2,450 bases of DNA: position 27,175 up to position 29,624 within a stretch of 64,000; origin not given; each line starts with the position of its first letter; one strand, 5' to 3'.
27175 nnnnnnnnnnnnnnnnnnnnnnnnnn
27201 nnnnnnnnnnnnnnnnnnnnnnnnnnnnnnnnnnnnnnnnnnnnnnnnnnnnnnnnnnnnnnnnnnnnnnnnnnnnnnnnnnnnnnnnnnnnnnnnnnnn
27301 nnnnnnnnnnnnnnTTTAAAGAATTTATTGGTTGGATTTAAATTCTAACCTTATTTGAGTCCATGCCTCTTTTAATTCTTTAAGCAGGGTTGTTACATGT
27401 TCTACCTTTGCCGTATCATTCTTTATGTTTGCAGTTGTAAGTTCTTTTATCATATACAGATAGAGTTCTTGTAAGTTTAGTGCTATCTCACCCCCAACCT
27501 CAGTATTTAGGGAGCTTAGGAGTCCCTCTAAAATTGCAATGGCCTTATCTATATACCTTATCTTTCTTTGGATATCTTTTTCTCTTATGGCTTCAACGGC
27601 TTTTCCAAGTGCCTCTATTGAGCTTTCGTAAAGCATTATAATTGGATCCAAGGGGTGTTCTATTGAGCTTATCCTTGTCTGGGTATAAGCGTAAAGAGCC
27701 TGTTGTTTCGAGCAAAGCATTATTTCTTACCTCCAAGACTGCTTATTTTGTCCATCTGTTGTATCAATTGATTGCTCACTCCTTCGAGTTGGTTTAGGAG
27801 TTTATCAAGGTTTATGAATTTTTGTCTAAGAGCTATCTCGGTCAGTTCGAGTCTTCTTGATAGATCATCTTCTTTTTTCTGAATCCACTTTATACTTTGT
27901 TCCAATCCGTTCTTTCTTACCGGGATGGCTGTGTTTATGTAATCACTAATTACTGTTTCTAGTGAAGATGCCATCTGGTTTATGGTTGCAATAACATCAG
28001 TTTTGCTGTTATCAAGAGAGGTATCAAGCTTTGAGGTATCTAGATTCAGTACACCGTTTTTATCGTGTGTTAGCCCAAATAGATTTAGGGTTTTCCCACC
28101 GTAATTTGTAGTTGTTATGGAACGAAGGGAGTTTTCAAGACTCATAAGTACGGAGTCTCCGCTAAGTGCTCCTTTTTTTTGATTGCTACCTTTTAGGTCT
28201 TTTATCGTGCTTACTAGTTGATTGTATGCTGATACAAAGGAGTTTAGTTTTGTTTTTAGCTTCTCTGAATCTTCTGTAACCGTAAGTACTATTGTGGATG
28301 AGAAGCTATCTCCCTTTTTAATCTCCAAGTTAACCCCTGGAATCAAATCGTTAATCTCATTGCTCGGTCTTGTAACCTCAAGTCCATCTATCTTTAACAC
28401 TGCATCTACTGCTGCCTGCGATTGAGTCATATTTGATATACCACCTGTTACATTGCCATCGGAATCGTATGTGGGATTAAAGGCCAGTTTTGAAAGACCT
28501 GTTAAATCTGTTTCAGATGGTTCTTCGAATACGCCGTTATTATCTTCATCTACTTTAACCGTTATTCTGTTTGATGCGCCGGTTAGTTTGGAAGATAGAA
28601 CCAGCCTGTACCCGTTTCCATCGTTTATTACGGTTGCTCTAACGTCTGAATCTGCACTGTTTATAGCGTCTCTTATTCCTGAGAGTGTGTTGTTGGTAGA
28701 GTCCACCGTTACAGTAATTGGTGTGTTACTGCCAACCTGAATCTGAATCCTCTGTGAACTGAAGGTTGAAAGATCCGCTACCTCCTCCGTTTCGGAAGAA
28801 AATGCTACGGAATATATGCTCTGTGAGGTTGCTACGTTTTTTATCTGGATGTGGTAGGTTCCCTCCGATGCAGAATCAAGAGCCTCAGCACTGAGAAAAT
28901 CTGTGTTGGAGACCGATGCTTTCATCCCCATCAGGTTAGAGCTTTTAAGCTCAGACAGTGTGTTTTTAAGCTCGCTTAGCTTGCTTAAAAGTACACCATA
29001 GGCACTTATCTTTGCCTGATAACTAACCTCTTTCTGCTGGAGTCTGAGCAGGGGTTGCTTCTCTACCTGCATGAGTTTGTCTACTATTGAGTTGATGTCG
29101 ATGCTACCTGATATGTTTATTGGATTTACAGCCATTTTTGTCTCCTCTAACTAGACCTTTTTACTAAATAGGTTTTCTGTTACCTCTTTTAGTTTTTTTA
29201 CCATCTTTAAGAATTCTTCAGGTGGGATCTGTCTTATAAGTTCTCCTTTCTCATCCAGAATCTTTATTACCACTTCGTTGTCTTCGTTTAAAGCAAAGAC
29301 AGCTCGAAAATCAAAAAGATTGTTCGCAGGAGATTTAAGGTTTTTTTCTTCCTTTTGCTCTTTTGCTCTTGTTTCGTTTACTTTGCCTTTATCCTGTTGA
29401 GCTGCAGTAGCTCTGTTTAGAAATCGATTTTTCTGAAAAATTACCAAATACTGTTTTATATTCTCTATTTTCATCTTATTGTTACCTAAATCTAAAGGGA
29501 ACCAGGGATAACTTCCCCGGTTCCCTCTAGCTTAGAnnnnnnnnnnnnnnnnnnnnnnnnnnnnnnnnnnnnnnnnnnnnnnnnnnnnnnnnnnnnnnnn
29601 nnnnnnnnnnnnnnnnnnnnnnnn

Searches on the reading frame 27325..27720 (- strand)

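Call 79: search_protein_families(library=pfam, max_evalue=0.000001, proteins=[window:27325-27720:-])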
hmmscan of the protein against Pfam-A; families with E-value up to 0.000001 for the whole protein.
window:27325-27720:- (131 aa): 1 family
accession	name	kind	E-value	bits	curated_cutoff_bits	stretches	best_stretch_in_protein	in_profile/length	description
PF02561.19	FliS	-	1.3e-33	116.1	26.7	1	11-123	3-114/115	Flagellar protein FliS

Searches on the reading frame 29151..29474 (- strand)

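Call 79: search_protein_families(library=pfam, max_evalue=0.000001, proteins=[window:29151-29474:-])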
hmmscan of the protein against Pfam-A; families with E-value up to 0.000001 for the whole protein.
window:29151-29474:- (107 aa): 1 family
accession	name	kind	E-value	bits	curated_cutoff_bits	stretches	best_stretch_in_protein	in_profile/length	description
PF03646.20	FlaG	-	1.9e-10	41.2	23.8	1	24-103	12-99/101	FlaG protein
